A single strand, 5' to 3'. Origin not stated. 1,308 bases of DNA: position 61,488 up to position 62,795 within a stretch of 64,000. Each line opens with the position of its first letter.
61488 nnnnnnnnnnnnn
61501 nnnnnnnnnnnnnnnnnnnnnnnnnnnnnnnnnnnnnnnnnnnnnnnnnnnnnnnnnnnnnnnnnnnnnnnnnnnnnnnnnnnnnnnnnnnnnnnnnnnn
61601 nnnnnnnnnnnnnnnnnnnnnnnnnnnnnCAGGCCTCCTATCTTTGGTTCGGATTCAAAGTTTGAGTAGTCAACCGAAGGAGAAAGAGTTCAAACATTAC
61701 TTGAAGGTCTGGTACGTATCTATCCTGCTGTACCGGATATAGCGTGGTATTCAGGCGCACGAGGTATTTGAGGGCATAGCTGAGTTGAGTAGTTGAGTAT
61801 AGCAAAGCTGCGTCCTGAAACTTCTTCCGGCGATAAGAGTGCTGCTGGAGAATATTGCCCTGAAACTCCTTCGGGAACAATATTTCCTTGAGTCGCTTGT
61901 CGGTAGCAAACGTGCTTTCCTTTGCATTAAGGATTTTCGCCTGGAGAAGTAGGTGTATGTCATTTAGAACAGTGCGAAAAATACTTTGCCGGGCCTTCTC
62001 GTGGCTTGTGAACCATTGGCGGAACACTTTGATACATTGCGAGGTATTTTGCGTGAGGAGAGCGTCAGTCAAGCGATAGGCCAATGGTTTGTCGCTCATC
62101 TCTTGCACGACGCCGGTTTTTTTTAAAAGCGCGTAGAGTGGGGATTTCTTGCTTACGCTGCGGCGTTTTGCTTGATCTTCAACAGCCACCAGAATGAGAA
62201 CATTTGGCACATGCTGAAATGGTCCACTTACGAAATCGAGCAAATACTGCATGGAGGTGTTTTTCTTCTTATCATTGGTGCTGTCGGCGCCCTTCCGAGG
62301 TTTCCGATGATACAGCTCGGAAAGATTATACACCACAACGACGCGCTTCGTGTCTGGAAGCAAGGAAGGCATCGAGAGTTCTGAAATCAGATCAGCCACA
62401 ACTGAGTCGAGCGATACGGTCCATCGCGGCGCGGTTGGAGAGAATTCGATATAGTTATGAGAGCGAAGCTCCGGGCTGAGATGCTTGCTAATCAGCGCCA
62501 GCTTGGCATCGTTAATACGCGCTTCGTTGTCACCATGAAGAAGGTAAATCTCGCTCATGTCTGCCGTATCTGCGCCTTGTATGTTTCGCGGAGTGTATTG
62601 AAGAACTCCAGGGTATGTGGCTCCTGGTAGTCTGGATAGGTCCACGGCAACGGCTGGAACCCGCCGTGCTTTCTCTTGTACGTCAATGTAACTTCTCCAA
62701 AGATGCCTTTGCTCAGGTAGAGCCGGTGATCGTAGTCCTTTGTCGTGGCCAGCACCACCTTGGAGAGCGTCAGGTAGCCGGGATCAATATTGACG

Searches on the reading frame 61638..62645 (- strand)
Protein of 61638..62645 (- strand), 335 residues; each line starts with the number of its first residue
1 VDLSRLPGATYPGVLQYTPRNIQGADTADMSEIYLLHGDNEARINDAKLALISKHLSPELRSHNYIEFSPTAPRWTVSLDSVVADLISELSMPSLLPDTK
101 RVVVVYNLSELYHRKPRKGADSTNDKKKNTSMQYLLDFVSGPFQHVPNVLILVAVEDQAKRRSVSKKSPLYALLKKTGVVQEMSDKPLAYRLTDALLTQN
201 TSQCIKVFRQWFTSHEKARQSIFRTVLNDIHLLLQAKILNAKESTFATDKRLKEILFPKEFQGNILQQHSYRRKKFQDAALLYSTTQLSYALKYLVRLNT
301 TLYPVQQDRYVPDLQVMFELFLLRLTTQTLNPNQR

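Call 26: search_protein_families(library=pfam, proteins=[window:61638-62645:-], max_evalue=0.00001)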
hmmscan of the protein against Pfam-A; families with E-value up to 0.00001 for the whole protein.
window:61638-62645:- (335 aa): 1 family
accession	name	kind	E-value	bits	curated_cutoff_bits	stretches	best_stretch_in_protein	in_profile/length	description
PF21694.2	DNA_pol3_delta_C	-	4.7e-06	27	27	0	190-324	5-120/121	DNA polymerase III delta subunit, C-terminal domain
